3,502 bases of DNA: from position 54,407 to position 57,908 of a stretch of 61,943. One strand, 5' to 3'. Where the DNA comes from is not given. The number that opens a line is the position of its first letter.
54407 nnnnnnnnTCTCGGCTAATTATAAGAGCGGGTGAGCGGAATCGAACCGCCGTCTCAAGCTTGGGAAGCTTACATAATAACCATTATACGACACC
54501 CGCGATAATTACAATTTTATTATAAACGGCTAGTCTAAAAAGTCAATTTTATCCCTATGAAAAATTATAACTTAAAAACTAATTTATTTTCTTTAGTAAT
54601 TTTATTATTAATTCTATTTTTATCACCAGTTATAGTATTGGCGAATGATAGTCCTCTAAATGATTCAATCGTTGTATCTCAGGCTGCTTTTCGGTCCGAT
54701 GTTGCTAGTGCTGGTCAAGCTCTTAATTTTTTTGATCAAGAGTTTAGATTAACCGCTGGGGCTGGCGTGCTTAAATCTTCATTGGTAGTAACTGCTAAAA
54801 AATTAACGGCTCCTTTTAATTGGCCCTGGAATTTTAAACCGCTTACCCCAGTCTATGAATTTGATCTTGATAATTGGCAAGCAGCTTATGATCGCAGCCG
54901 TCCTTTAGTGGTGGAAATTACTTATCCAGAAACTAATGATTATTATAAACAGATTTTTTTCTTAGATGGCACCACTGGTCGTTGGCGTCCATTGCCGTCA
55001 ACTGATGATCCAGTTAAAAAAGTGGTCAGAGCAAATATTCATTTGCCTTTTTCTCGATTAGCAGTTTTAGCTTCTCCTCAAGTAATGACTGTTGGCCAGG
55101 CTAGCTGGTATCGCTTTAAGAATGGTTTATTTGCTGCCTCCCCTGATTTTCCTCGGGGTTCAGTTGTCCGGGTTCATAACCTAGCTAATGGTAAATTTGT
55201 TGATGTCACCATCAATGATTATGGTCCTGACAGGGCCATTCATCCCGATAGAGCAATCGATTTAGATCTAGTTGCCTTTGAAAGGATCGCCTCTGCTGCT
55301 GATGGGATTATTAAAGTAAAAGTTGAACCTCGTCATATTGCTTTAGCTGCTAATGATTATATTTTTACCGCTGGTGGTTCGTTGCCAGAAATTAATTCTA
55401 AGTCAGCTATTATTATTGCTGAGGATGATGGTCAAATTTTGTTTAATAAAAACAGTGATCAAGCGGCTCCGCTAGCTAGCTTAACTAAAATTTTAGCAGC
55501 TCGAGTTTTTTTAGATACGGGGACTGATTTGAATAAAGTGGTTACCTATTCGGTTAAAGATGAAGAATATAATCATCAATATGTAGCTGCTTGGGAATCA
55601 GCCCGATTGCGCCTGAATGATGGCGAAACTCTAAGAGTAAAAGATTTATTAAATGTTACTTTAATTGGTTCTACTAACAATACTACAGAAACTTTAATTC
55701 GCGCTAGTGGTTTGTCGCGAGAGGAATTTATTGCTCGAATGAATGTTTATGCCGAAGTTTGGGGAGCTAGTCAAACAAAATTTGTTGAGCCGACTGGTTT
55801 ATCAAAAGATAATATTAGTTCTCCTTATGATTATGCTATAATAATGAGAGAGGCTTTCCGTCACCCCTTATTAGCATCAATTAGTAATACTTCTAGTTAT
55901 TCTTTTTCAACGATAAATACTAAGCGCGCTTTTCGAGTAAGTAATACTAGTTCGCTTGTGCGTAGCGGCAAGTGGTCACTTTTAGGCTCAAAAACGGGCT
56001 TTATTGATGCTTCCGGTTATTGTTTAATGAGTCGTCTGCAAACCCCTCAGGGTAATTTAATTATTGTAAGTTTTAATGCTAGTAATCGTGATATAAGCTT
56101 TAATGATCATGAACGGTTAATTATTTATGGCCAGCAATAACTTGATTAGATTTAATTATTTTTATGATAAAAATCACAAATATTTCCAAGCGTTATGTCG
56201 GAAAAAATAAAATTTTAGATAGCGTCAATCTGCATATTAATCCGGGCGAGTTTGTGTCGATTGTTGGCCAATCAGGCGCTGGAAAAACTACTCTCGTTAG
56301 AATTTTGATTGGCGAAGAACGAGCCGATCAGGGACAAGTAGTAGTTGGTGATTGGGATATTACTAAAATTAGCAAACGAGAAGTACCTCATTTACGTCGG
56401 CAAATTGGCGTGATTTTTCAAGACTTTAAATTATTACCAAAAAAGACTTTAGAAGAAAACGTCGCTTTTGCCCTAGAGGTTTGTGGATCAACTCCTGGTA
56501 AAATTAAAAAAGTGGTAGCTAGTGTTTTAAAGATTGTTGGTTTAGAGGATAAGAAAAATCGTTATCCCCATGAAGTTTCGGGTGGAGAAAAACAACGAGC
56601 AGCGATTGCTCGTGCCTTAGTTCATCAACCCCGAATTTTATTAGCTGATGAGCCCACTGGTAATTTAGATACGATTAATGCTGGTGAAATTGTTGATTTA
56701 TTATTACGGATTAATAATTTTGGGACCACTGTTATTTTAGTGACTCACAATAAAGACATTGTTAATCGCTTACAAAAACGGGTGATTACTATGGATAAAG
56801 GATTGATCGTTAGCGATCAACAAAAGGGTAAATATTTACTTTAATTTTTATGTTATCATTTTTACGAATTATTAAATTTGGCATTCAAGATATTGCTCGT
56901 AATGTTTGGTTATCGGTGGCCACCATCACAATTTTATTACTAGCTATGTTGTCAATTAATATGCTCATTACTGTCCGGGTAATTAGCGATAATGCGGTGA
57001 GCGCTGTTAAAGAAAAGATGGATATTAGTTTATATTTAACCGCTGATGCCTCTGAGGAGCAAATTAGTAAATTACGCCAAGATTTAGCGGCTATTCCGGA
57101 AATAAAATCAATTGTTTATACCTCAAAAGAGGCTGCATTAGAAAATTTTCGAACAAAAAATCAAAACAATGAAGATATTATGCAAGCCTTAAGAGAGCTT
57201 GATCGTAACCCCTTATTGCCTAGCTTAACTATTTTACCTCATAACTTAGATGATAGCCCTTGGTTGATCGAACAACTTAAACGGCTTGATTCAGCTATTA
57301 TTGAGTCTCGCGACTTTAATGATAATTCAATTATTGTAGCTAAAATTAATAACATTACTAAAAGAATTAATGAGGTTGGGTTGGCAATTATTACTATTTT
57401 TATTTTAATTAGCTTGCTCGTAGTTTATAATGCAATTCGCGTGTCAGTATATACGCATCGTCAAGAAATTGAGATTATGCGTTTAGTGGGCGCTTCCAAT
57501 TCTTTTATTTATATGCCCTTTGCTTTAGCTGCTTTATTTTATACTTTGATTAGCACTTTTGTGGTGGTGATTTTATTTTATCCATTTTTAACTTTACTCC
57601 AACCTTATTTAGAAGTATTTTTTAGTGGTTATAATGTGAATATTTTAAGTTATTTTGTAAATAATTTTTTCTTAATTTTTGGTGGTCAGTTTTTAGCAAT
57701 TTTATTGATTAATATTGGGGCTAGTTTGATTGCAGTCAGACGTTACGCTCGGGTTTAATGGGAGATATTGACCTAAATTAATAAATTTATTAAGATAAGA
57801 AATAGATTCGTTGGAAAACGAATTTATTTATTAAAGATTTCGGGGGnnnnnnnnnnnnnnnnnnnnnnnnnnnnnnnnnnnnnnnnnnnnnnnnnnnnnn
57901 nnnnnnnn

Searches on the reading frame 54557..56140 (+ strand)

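Call 16: search_protein_families(library=pfam, proteins=[window:54557-56140:+], max_evalue=0.001)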
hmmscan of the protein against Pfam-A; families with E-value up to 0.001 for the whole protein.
window:54557-56140:+ (527 aa): 3 families
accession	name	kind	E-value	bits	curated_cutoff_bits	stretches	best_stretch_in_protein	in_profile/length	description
PF00768.25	Peptidase_S11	-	7.7e-41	140.6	27.6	1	276-509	7-238/239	D-alanyl-D-alanine carboxypeptidase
PF03330.24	DPBB_1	-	1.2e-09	38.7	28.8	1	191-256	24-83/83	Lytic transglycolase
PF13354.11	Beta-lactamase2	-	1.5e-05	24.9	22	1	291-432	9-145/214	Beta-lactamase enzyme family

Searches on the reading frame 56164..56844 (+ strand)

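Call 16: search_protein_families(library=pfam, proteins=[window:56164-56844:+], max_evalue=0.001)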
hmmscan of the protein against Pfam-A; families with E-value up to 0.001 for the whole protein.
window:56164-56844:+ (226 aa): 7 families
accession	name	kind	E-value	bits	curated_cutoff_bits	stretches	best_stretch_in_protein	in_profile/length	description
PF00005.33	ABC_tran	-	3.7e-37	128.4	25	1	18-165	1-136/137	ABC transporter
PF13304.12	AAA_21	-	1.1e-06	29.4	27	0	121-196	221-299/304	AAA domain, putative AbiEii toxin, Type IV TA system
PF13401.12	AAA_22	-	2.3e-05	25.1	27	1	29-196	6-124/130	AAA domain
PF02463.25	SMC_N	-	7.4e-05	22.7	40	1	29-207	25-209/220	RecF/RecN/SMC N terminal domain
PF13191.12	AAA_16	-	0.00023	22.2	32.6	1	28-81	24-73/167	AAA ATPase domain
PF20720.3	nSTAND3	-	0.00031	20.9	27.2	0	28-72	17-60/155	Novel STAND NTPase 3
PF03193.22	RsgA_GTPase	-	0.00044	20.6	30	0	18-59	97-137/174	RsgA GTPase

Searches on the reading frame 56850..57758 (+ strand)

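Call 16: search_protein_families(library=pfam, proteins=[window:56850-57758:+], max_evalue=0.001)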
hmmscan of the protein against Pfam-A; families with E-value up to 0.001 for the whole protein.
window:56850-57758:+ (302 aa): 2 families
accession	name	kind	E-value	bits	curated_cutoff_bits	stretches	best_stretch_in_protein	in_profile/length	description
PF18075.7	FtsX_ECD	-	1.9e-16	60.8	23.5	1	58-147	2-91/96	FtsX extracellular domain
PF02687.27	FtsX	-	1.4e-12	48.2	25.5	1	179-300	2-116/120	FtsX-like permease C-terminal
